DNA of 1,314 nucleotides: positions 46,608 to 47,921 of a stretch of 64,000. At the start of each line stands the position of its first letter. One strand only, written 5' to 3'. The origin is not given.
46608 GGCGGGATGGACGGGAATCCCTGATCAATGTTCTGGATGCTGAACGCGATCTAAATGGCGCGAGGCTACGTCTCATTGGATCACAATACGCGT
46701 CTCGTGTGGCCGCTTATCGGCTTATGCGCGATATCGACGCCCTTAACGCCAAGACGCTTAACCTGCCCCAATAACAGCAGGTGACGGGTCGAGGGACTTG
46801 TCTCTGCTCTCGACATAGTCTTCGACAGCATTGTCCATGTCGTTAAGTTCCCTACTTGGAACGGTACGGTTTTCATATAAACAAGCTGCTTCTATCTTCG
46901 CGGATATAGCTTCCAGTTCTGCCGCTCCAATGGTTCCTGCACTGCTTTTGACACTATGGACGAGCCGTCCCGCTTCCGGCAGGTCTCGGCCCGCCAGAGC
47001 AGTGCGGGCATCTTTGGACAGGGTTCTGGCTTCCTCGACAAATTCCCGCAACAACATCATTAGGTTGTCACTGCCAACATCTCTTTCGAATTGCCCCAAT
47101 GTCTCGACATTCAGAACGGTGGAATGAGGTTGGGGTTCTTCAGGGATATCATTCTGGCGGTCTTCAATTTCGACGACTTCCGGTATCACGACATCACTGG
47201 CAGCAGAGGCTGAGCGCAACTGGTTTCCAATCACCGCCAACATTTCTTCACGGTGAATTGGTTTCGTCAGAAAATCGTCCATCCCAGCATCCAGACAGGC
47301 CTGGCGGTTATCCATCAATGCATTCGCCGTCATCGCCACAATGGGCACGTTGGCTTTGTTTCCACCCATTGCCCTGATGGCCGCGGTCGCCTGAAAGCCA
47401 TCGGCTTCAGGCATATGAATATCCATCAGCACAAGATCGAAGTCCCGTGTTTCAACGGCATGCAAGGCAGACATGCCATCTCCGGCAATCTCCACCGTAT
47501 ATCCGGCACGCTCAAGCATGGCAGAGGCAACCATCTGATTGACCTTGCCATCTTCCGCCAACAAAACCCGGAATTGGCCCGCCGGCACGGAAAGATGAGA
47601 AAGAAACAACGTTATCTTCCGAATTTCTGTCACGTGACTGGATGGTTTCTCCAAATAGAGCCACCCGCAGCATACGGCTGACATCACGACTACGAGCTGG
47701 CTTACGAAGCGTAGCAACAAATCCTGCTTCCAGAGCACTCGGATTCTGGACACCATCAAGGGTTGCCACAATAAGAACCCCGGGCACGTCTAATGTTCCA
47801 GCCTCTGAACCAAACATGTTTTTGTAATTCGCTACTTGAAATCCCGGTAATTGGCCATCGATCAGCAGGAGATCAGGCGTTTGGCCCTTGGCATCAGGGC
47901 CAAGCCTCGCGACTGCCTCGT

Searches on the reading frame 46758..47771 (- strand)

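Call 96: search_protein_families(library=pfam, max_evalue=0.01, proteins=[window:46758-47771:-])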
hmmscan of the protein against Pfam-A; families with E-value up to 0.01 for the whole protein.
window:46758-47771:- (337 aa): 3 families
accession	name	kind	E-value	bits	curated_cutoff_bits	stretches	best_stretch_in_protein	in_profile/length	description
PF00072.30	Response_reg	-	3.3e-27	95.3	30.2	1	69-181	1-110/111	Response regulator receiver domain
PF01627.28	Hpt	-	4.6e-13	49.7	24.6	1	240-316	2-78/84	Hpt domain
PF23198.2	PDE8A_N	-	0.001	19.5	29.6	1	72-162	18-109/147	PDE8A-like, N-terminal domain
